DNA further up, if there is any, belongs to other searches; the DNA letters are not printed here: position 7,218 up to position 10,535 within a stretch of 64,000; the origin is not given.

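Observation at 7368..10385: Two complete GspE/PilB secretion ATPases fused into one 1005-aa polypeptide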

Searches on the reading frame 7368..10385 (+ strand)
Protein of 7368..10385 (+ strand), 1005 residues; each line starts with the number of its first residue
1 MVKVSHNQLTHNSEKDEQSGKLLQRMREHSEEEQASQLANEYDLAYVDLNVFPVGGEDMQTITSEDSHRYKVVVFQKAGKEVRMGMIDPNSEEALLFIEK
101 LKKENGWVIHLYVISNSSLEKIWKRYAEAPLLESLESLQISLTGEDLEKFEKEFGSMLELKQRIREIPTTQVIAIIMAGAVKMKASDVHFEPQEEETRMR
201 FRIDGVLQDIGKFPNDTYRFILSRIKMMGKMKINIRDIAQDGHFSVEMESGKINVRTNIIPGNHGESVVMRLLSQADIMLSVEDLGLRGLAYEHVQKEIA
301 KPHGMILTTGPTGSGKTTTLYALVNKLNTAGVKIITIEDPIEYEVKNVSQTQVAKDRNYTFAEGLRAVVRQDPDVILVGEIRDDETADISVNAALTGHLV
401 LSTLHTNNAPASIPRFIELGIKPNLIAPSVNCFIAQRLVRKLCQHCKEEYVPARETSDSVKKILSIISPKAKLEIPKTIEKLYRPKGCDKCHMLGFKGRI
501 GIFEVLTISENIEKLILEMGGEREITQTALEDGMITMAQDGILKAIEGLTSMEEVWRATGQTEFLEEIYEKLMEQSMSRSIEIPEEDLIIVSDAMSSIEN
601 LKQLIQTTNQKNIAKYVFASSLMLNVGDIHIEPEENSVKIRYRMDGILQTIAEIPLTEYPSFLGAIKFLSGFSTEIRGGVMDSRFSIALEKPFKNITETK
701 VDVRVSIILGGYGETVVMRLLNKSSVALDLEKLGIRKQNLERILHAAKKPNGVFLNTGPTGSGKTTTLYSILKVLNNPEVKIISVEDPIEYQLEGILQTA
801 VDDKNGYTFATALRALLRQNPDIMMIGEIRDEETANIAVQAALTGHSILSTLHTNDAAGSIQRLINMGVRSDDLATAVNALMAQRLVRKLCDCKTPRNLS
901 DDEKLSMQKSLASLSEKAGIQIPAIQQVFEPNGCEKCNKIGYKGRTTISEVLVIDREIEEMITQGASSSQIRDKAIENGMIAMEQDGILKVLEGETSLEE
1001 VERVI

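Call 4: search_protein_families(library=pfam, proteins=[window:7368-10385:+], max_evalue=0.01)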
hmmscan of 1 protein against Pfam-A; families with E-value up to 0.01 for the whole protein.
window:7368-10385:+ (1005 aa): 39 families (the best 25 are shown)
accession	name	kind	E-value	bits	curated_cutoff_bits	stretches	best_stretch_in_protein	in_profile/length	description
PF00437.27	T2SSE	-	1.3e-226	751.7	24.9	2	168-557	7-370/370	Type II/IV secretion system protein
PF25199.1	nSTAND_NTPase5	-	1.1e-11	45.2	34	2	297-358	35-97/145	Novel STAND NTPase 5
PF20720.3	nSTAND3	-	4.8e-09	36.5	27.2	1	297-343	11-57/155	Novel STAND NTPase 3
PF13604.12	AAA_30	-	1.3e-08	35.3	27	1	295-336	10-51/191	AAA domain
PF13401.12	AAA_22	-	4.4e-08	34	27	1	303-340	5-42/130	AAA domain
PF13555.12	AAA_29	-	2.8e-07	30.6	27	0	301-324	20-43/61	P-loop containing region of AAA domain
PF12775.13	AAA_7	-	4.1e-07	30.1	25.8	1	292-338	22-68/181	P-loop containing dynein motor region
PF13173.12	AAA_14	-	6.4e-07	29.9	27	0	305-348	4-48/129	AAA domain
PF00004.35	AAA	-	1.2e-06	29.4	21.2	0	306-381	1-66/131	ATPase family associated with various cellular activities (AAA)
PF01637.24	ATPase_2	-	1.2e-06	29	33.2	0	736-794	4-63/225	ATPase domain predominantly from Archaea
PF13245.12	AAA_19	-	1.5e-06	28.9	25.1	0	301-333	9-41/134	AAA domain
PF04851.21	ResIII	-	1.5e-06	28.7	22.5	0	291-336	11-58/164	Type III restriction enzyme, res subunit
PF07724.20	AAA_2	-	2.4e-06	28.1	27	0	302-381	2-84/166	AAA domain (Cdc48 subfamily)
PF13191.12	AAA_16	-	6.1e-06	27.3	32.6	0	736-791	5-63/167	AAA ATPase domain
PF00005.33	ABC_tran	-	7.5e-06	27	25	0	306-350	14-51/137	ABC transporter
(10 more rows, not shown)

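Call 5: search_protein_families(library=ncbifam, proteins=[window:7368-10385:+], max_evalue=0.01)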
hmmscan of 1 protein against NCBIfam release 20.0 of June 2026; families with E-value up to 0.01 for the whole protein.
window:7368-10385:+ (1005 aa): 54 families (the best 25 are shown)
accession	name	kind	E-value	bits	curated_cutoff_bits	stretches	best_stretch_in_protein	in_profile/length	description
TIGR02538.1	type_IV_pilB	equivalog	1.1e-264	879.3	675.65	2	13-559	25-562/564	type IV-A pilus assembly ATPase PilB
TIGR02533.1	type_II_gspE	equivalog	1.9e-263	874.4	630.25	2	68-559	10-486/486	type II secretion system ATPase GspE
NF007755.0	PRK10436.1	equivalog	3.3e-220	731.6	617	2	68-562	15-462/465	type II secretion system protein GspE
NF053534.1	T4PilAsmATPsTfpB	equivalog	2.5e-218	726.2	850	2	38-559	72-582/584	type IV pilus assembly ATPase TfpB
NF041000.1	ATPase_ComGA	equivalog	2.1e-139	463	300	2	176-440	3-266/267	competence type IV pilus ATPase ComGA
TIGR01420.1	pilT_fam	subfamily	1e-102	343.9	319.1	2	175-441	4-270/343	PilT/PilU family type 4a pilus ATPase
TIGR02525.1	plasmid_TraJ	equivalog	2.2e-53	181.5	368.3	2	716-890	120-297/372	plasmid transfer ATPase TraJ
TIGR02524.1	dot_icm_DotB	equivalog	1.2e-43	149.7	463.3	2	261-485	98-327/358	Dot/Icm type IV secretion system ATPase DotB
NF058587.1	archaellum_moto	equivalog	3.3e-36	125.1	550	2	753-866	278-395/527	archaellum flagellar ATPase motor FlaI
TIGR02782.1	TrbB_P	equivalog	2e-29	102.8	304.55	2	298-417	131-253/303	P-type conjugative transfer ATPase TrbB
TIGR02788.1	VirB11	equivalog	5.1e-29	101.3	249.95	2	738-889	131-286/308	P-type DNA transfer ATPase VirB11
NF010469.0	PRK13894.1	subfamily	4.8e-27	95.1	508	2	294-419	140-267/320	conjugal transfer ATPase TrbB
TIGR03819.1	heli_sec_ATPase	hypoth_equivalog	2.4e-25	89.5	373.15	2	713-871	139-304/340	TadA family conjugal transfer-associated ATPase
NF053672.1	bindosome_BasE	exception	1.4e-22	80.1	1000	2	304-416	271-388/512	bindosome assembly system ATPase subunit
NF010425.0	PRK13851.1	equivalog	3.2e-20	72.3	461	2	305-410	164-274/344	type IV secretion system protein VirB11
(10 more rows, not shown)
